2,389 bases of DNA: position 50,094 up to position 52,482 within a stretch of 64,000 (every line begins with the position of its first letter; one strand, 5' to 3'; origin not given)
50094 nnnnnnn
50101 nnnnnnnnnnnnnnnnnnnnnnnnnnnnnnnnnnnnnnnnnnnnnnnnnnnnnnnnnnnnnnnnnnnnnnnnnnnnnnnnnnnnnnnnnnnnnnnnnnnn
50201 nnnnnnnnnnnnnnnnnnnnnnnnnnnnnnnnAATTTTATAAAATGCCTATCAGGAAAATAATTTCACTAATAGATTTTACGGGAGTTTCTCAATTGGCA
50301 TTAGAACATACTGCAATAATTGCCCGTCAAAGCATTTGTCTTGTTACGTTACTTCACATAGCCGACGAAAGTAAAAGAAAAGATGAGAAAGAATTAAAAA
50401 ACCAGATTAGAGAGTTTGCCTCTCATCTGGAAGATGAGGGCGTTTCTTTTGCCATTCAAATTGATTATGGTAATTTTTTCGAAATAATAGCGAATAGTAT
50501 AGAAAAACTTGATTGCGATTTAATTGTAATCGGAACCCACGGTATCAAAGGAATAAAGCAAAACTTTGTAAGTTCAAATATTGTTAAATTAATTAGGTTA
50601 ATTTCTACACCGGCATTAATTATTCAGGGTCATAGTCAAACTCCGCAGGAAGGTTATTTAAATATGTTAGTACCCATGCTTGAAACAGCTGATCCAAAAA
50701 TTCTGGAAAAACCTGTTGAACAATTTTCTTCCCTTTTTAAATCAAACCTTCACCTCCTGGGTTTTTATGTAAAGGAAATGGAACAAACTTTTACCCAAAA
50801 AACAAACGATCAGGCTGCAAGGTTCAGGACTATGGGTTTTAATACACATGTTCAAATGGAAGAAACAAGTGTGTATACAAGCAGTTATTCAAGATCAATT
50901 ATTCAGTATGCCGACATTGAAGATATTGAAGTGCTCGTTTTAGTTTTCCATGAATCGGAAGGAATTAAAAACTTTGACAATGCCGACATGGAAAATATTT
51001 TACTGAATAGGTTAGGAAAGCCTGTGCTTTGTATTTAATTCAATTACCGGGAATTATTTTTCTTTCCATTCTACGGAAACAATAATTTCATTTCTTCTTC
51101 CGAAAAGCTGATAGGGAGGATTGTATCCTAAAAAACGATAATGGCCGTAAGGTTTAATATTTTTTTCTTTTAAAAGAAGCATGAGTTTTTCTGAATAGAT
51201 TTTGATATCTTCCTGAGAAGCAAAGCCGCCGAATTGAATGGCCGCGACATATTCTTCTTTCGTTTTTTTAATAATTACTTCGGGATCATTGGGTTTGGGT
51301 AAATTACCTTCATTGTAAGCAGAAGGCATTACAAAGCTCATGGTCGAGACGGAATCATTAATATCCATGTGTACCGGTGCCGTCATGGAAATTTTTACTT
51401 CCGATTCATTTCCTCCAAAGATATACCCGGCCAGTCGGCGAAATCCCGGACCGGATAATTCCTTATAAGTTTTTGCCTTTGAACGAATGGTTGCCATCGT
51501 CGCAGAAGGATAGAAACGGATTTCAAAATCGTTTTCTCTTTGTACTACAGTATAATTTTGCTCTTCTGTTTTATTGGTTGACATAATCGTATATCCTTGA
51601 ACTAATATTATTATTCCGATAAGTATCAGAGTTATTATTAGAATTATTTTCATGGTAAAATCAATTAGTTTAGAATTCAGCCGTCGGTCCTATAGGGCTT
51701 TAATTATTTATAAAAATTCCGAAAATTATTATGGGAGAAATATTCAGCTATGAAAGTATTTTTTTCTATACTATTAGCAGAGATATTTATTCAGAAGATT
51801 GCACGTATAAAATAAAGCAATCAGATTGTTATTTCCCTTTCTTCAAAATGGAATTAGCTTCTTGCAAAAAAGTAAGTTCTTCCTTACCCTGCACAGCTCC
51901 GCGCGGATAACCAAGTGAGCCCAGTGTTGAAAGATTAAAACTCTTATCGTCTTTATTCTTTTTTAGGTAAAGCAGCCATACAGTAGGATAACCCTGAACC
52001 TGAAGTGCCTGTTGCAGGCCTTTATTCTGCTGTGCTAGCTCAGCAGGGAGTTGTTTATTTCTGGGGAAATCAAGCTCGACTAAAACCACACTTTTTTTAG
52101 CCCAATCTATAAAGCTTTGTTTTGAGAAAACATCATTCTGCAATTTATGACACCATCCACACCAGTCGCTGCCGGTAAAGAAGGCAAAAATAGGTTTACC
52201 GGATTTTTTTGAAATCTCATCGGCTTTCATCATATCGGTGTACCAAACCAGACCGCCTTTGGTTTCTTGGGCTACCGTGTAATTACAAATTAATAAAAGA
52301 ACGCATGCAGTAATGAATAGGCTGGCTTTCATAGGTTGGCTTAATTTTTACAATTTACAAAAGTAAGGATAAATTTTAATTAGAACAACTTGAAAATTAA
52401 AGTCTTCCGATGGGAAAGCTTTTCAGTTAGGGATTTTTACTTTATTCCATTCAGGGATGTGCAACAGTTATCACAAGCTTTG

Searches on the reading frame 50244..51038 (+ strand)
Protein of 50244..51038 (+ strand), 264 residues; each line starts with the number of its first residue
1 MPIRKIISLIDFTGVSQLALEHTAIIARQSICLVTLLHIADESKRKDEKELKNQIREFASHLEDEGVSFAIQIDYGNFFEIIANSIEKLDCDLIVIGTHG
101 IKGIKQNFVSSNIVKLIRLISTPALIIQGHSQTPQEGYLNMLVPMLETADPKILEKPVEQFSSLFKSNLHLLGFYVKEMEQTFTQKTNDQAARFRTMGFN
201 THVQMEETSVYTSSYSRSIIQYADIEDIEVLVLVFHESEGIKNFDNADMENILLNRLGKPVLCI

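Call 53: search_protein_families(library=pfam, proteins=[window:50244-51038:+], max_evalue=0.001)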
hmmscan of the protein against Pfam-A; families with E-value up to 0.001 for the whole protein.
window:50244-51038:+ (264 aa): 1 family
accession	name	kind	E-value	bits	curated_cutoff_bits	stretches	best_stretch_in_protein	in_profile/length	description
PF00582.32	Usp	-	2e-16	61.2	24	1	3-127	2-140/141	Universal stress protein family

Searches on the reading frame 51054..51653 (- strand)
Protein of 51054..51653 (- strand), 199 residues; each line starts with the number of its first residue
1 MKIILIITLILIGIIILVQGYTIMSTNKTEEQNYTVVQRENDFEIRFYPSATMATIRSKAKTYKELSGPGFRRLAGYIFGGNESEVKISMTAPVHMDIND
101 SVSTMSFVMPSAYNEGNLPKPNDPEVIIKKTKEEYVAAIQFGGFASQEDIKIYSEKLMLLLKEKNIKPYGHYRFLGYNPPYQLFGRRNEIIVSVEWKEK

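Call 53: search_protein_families(library=pfam, proteins=[window:51054-51653:-], max_evalue=0.001)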
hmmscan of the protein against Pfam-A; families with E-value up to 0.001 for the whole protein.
window:51054-51653:- (199 aa): 1 family
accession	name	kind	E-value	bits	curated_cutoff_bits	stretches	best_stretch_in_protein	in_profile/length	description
PF04832.17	SOUL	-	1.4e-47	162.4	27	1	30-192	2-172/173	SOUL heme-binding protein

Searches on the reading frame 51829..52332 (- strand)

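Call 53: search_protein_families(library=pfam, proteins=[window:51829-52332:-], max_evalue=0.001)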
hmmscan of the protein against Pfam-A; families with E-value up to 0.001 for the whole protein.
window:51829-52332:- (167 aa): 4 families
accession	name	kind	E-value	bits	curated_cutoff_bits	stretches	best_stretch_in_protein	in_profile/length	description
PF13098.12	Thioredoxin_2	-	3.3e-10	40.7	27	1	42-121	2-82/104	Thioredoxin-like domain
PF13899.12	Thioredoxin_7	-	7.9e-09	36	27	1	30-120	2-80/83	Thioredoxin-like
PF03190.21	Thioredox_DsbH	-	7.6e-06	26.4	27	1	22-112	14-99/163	Protein of unknown function, DUF255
PF00085.26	Thioredoxin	-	0.00023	21.6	23.5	0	39-121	13-79/103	Thioredoxin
